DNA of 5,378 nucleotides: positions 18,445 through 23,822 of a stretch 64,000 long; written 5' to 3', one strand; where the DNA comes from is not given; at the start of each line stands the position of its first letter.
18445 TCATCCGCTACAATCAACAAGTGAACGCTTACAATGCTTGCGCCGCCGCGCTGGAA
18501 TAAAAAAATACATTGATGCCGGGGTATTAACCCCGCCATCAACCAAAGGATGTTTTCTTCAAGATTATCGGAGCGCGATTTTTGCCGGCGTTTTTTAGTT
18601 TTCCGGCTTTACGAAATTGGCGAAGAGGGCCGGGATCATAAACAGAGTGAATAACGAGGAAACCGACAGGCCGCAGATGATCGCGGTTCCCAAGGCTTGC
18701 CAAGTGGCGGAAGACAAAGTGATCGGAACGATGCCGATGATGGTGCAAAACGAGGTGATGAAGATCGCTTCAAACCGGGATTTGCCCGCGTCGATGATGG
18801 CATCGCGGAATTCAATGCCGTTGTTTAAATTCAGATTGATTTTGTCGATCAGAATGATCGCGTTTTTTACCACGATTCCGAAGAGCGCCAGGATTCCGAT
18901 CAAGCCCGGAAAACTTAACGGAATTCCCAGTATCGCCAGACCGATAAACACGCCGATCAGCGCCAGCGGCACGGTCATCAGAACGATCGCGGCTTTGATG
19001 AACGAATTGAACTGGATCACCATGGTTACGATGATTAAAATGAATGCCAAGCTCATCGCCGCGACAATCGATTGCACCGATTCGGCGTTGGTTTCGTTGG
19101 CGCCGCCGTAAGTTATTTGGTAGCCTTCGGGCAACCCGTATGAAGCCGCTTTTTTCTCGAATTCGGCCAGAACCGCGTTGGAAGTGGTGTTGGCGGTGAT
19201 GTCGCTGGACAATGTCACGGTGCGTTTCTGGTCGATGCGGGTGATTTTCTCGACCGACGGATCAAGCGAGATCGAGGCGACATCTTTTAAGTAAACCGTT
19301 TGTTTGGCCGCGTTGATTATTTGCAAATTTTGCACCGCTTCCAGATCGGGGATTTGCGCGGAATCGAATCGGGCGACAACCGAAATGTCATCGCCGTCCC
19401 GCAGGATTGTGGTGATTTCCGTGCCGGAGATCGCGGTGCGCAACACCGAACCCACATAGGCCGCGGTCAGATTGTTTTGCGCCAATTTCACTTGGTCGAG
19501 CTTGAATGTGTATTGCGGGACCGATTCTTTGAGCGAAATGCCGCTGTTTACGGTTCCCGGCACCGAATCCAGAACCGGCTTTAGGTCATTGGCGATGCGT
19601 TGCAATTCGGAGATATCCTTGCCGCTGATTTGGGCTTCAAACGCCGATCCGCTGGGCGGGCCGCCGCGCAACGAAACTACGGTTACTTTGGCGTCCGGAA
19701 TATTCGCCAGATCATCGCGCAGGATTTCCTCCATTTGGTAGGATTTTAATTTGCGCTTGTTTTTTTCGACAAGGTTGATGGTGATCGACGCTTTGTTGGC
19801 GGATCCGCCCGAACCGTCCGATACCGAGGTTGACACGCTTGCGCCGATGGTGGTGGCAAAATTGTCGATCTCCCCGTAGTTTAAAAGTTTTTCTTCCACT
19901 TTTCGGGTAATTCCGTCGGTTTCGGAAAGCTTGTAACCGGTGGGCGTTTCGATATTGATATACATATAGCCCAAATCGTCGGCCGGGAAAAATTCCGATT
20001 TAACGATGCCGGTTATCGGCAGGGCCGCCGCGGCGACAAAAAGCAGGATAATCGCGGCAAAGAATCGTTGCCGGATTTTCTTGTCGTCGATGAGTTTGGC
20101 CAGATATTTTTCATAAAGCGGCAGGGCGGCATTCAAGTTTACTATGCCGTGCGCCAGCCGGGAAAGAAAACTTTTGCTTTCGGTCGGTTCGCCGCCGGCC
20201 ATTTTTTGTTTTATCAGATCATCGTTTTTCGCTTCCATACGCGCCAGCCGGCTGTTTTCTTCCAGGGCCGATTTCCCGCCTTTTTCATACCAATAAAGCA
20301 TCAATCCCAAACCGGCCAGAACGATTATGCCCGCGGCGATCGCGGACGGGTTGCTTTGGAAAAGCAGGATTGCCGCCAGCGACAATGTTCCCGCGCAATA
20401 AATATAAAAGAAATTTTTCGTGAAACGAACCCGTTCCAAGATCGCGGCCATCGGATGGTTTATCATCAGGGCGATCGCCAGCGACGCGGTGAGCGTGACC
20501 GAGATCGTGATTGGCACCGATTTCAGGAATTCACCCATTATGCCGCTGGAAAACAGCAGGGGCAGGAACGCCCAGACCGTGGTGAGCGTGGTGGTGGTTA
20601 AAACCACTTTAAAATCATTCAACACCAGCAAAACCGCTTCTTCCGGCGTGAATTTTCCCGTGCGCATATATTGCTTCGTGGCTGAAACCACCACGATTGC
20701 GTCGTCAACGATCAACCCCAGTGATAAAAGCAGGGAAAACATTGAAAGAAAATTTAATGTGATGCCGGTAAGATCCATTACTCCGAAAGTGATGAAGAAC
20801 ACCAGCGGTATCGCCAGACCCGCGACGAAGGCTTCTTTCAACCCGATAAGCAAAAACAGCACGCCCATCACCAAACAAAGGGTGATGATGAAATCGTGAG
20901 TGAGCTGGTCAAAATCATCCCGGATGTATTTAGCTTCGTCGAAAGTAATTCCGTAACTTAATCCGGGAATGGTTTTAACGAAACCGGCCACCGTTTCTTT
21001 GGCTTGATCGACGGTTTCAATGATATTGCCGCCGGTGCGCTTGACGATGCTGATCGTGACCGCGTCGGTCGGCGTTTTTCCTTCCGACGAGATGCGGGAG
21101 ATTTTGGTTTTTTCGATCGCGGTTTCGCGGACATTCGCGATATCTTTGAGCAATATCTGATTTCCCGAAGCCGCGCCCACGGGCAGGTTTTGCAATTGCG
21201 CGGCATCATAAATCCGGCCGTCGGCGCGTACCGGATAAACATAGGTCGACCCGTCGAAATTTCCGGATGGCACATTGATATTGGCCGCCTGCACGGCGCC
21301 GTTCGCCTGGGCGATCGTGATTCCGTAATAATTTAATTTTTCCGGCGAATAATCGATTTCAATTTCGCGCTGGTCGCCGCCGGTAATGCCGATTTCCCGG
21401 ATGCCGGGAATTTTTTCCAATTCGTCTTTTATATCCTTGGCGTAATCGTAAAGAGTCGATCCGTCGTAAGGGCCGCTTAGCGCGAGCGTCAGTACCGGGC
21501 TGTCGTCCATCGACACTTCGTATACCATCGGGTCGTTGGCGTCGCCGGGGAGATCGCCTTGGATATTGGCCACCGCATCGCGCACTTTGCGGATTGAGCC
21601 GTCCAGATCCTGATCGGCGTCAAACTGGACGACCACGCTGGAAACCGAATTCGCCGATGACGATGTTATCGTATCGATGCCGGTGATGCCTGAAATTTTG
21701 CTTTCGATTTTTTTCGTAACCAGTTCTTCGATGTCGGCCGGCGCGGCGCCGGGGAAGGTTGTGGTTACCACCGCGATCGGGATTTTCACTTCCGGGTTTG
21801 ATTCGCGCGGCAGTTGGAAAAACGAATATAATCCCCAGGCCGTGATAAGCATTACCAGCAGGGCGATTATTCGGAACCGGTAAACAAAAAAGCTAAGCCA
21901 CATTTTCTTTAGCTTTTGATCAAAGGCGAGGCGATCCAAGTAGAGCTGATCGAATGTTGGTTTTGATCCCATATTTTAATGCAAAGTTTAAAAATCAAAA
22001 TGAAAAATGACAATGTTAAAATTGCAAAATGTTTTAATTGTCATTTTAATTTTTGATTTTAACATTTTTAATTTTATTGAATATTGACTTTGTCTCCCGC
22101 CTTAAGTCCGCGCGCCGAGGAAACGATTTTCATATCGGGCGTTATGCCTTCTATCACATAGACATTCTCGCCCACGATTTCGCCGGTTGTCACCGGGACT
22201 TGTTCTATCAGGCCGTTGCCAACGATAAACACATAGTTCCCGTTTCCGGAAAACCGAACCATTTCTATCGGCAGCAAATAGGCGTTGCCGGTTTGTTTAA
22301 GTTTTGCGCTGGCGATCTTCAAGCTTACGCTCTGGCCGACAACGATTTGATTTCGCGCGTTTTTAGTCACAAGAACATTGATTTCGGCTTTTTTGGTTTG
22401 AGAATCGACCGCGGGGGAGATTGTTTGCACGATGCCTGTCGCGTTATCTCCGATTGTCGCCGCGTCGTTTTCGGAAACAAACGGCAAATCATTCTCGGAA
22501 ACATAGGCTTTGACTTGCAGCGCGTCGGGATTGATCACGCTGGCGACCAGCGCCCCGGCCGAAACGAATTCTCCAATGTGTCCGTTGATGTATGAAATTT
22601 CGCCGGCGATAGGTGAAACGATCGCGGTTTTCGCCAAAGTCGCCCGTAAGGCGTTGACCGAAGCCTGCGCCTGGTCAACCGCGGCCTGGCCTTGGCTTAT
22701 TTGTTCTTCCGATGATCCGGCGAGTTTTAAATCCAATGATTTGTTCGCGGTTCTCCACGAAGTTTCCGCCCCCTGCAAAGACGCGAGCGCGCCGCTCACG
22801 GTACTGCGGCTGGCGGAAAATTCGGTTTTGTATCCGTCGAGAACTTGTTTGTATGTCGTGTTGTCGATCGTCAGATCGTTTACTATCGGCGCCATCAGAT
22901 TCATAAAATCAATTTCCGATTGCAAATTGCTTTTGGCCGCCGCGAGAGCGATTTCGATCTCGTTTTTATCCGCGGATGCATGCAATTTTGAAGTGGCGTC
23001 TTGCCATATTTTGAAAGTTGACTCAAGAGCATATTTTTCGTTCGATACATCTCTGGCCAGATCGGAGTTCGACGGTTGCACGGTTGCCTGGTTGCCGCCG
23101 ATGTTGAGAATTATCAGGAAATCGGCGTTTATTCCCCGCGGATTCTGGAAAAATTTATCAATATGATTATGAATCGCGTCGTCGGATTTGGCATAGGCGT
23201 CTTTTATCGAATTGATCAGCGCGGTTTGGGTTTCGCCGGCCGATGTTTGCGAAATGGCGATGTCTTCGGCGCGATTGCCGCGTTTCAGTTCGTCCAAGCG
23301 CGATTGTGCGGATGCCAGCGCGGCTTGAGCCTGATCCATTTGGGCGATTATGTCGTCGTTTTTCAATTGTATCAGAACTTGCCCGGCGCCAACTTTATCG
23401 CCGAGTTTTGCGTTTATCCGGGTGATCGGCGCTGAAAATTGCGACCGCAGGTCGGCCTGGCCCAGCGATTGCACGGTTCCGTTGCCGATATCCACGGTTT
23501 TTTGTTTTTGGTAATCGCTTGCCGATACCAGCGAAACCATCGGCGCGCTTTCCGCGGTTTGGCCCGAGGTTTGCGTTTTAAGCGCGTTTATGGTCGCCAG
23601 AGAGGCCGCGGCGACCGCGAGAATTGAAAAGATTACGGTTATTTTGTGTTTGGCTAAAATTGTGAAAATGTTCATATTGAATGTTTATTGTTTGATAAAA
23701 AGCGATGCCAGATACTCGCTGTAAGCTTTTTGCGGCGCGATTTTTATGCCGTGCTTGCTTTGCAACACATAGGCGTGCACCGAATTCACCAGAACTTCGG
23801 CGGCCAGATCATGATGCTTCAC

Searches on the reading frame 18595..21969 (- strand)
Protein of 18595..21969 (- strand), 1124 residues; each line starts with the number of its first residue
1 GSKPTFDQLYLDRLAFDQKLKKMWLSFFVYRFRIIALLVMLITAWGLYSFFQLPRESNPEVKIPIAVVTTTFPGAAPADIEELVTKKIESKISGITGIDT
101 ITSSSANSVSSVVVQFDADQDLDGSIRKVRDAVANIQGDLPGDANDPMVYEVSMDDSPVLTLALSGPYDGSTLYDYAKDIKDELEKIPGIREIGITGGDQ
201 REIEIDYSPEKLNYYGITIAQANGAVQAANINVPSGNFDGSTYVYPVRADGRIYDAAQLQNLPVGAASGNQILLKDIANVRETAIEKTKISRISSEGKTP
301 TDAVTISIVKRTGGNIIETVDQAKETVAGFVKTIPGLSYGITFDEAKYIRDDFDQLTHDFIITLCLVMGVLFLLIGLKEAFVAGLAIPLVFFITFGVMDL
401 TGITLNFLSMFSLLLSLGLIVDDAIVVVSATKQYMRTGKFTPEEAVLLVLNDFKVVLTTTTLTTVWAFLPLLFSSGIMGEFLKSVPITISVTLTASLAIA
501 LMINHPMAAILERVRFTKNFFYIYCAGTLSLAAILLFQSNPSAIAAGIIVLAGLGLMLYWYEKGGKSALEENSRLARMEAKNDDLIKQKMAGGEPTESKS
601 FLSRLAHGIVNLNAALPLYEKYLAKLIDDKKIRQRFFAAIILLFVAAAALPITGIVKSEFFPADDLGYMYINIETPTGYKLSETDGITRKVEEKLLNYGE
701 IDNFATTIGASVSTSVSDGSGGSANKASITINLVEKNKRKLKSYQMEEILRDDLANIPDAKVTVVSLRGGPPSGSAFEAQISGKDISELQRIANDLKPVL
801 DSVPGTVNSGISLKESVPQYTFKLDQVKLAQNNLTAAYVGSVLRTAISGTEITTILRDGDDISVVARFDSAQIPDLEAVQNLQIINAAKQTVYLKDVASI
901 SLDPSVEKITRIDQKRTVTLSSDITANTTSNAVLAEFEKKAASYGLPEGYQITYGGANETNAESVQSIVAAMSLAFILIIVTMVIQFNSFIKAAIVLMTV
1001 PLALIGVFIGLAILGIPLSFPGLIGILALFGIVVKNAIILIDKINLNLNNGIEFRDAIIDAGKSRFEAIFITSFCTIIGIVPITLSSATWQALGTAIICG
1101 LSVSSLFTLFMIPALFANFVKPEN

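Call 39: search_protein_families(library=ncbifam, proteins=[window:18595-21969:-], max_evalue=1e-10)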
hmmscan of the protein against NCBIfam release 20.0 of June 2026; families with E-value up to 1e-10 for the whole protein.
window:18595-21969:- (1124 aa): 13 families
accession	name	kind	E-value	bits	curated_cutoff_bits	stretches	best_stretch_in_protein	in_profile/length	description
NF033617.1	RND_permease_2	subfamily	1e-161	540.2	1250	2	27-509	3-485/1009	multidrug efflux RND transporter permease subunit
NF000282.2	RND_permease_1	subfamily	2.1e-120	403.4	1250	2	26-511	2-495/1029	multidrug efflux RND transporter permease subunit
TIGR00915.1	2A0602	subfamily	1.3e-108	364.3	940.35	2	26-511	3-496/1050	efflux RND transporter permease subunit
NF007905.0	PRK10614.1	equivalog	7e-105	351.7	1774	2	25-515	4-493/1025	multidrug efflux RND transporter permease subunit MdtC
TIGR00914.1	2A0601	subfamily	2.4e-91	307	701.45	2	618-1118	525-1034/1051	CusA/CzcA family heavy metal efflux RND transporter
NF007798.0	PRK10503.1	equivalog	5.3e-88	295.8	1584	2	28-510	16-497/1040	MdtB/MuxB family multidrug efflux RND transporter permease subunit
NF007133.0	PRK09579.1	equivalog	7.3e-80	268.8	1763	2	28-513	7-490/1017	multidrug efflux RND transporter permease subunit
NF007842.1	PRK10555.1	equivalog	2.1e-71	241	1854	2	26-511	3-496/1036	multidrug efflux RND transporter permease AcrD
NF007131.0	PRK09577.1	equivalog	6.6e-68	229.4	1768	2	27-511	4-495/1045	multidrug efflux RND transporter permease subunit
NF000037.1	RND_perm_OqxB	exception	4.9e-63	213.3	2200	2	26-513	5-500/1050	multidrug efflux RND transporter permease subunit OqxB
NF011706.2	PRK15127.1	equivalog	2.5e-47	161.4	2150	2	34-510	14-495/1049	multidrug efflux RND transporter permease subunit AcrB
TIGR00916.1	2A0604s01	subfamily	5e-16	59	148.6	0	361-495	95-229/231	SecD/SecF family protein translocase subunit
TIGR00921.1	2A067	subfamily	1.6e-14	53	351.9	0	933-1117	155-344/733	hydrophobe/amphiphile efflux-3 (HAE3) family transporter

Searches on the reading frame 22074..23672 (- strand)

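Call 39: search_protein_families(library=ncbifam, proteins=[window:22074-23672:-], max_evalue=1e-10)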
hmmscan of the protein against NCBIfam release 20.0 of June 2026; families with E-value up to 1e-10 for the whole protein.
window:22074-23672:- (532 aa): 6 families
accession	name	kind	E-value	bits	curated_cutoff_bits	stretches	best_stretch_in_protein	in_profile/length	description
TIGR01730.1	RND_mfp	subfamily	7.7e-37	126.9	94.9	1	282-531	63-321/322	efflux RND transporter periplasmic adaptor subunit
TIGR00999.1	8a0102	subfamily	1.3e-17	63.8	319.3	1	322-518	64-264/271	CzcB/NccB family metal efflux transporter periplasmic adaptor subunit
NF002939.0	PRK03598.1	equivalog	5.2e-17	62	393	0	280-407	136-263/332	secretion protein HlyD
TIGR00998.1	8a0101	subfamily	4.5e-14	52.1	390.8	0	224-408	100-264/334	EmrA/EmrK family multidrug efflux transporter periplasmic adaptor subunit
TIGR01843.1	type_I_hlyD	subfamily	3.9e-12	45.9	208.65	0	204-407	122-331/422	HlyD family type I secretion periplasmic adaptor subunit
TIGR02971.1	heterocyst_DevB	subfamily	3.4e-11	43.1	129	0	225-423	83-283/327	ABC exporter membrane fusion protein, DevB family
